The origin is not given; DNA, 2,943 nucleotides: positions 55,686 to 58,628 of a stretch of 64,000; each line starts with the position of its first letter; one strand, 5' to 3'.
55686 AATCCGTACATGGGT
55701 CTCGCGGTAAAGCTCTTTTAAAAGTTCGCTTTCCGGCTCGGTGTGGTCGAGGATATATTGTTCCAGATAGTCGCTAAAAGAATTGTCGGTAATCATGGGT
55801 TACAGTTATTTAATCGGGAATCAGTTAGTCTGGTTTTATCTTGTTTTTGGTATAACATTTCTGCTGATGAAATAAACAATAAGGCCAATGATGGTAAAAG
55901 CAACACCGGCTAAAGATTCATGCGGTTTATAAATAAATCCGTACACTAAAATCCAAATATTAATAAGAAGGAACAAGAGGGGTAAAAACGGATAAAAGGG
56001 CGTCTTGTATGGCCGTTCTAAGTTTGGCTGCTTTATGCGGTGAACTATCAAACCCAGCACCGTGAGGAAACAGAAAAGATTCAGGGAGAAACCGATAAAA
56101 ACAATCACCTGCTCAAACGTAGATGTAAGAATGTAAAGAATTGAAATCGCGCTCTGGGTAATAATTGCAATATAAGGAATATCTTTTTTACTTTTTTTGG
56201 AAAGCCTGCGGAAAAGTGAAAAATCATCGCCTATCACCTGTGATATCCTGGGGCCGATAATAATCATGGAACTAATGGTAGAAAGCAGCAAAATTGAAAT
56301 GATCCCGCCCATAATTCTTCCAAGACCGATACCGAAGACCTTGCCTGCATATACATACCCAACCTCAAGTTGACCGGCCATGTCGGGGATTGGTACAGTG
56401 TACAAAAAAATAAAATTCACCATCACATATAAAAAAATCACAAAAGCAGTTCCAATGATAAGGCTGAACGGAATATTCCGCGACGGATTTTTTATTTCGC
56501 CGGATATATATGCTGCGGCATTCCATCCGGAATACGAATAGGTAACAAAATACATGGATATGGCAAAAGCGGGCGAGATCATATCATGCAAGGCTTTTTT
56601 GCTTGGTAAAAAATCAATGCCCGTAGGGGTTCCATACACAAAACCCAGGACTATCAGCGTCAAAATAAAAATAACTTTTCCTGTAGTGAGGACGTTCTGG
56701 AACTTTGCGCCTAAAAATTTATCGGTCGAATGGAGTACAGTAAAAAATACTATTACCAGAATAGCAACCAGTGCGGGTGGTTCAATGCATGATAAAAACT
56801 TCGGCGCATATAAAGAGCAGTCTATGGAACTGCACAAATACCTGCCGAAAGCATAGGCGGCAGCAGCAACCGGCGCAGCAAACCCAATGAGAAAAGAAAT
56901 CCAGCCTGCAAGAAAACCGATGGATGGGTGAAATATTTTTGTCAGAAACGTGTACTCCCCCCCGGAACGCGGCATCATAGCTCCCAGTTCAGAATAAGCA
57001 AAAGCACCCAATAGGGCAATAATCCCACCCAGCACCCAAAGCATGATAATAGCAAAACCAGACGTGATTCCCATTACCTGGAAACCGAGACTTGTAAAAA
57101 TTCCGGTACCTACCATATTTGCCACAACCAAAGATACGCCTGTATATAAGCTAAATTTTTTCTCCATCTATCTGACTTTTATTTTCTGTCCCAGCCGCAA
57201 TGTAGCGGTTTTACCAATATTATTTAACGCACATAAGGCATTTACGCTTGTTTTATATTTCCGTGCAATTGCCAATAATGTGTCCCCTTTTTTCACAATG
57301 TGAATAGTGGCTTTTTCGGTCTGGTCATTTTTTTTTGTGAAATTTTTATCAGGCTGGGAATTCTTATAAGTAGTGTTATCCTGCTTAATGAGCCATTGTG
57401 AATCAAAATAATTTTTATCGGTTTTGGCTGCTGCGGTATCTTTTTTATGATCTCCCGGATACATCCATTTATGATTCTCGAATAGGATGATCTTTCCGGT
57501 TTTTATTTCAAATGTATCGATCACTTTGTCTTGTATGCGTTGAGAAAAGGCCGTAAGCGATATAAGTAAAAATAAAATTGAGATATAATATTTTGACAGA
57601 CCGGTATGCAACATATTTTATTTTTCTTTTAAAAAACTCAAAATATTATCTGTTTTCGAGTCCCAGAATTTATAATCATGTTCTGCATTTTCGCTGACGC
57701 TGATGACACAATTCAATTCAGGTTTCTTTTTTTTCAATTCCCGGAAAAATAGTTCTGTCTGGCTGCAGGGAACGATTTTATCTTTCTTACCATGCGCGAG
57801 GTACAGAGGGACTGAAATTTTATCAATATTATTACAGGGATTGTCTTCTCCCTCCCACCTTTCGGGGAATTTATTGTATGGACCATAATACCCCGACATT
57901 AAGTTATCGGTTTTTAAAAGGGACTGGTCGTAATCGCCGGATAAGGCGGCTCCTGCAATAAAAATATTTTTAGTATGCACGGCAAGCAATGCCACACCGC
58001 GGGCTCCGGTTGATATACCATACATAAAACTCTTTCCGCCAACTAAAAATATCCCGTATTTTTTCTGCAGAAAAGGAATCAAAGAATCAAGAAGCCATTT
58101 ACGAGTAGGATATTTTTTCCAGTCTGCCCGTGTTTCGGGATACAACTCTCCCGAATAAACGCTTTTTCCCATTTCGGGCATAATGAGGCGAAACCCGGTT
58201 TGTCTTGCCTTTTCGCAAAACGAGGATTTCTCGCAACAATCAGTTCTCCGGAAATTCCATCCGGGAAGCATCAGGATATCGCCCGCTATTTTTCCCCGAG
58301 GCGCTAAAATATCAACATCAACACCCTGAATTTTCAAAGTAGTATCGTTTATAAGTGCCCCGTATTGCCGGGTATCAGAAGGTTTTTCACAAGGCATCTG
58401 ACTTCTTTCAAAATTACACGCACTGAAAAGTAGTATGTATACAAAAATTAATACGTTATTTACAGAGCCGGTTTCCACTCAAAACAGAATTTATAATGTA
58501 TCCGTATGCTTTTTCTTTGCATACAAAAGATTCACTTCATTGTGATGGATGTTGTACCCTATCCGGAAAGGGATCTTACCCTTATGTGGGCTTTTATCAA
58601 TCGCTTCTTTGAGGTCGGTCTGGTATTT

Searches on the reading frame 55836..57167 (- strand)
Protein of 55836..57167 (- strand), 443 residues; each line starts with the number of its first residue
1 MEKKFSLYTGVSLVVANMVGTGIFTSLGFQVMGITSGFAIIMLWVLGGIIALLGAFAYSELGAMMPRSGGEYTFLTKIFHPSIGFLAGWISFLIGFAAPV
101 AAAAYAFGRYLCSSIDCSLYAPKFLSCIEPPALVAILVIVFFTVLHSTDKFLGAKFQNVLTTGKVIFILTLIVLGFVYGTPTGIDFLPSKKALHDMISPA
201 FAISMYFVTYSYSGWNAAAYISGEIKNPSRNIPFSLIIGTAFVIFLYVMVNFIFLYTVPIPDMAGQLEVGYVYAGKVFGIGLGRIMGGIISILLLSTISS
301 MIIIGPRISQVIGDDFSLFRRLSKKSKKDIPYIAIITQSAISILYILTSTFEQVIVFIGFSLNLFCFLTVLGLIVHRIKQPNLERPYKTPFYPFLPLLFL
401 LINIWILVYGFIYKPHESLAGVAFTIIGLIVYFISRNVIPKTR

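Call 12: search_protein_families(library=pfam, proteins=[window:55836-57167:-], max_evalue=0.001)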
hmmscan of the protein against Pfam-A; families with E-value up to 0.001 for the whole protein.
window:55836-57167:- (443 aa): 2 families
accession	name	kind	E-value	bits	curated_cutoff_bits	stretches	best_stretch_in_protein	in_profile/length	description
PF13520.12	AA_permease_2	-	2.4e-52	178.7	27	1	6-430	2-421/427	Amino acid permease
PF00324.27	AA_permease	-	6.4e-28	98.1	24.6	1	14-434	6-452/470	Amino acid permease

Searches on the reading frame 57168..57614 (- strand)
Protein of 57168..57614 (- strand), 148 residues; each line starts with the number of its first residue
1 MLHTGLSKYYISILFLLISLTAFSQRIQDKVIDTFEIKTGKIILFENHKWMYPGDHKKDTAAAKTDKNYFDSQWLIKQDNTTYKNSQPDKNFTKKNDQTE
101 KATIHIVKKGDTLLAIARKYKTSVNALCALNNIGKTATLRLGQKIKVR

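Call 12: search_protein_families(library=pfam, proteins=[window:57168-57614:-], max_evalue=0.001)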
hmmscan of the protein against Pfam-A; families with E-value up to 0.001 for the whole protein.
window:57168-57614:- (148 aa): 1 family
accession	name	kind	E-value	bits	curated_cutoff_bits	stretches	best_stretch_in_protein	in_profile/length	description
PF01476.26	LysM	-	1.7e-13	50.7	20.9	1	105-147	1-42/43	LysM domain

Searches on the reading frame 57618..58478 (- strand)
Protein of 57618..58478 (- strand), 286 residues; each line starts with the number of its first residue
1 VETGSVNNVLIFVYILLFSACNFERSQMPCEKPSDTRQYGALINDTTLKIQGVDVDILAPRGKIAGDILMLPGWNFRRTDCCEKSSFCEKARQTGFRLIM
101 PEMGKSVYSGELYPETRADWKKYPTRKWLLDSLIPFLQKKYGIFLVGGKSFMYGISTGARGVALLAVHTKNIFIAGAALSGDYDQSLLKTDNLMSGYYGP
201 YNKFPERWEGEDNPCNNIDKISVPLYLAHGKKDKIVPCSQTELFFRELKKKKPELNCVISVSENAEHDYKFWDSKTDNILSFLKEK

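Call 12: search_protein_families(library=pfam, proteins=[window:57618-58478:-], max_evalue=0.001)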
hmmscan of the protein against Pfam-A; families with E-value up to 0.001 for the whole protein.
window:57618-58478:- (286 aa): 4 families
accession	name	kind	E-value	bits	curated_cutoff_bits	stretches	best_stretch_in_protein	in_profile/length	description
PF00326.27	Peptidase_S9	-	5.7e-08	32.9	22.6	1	148-270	64-190/213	Prolyl oligopeptidase family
PF12146.15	Hydrolase_4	-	9.9e-06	25.5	27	1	216-257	185-226/239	Serine aminopeptidase, S33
PF20434.5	BD-FAE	-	8.1e-05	22.7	26.8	1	213-248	180-215/215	BD-FAE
PF01738.24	DLH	-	0.00028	21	21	1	196-268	126-187/217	Dienelactone hydrolase family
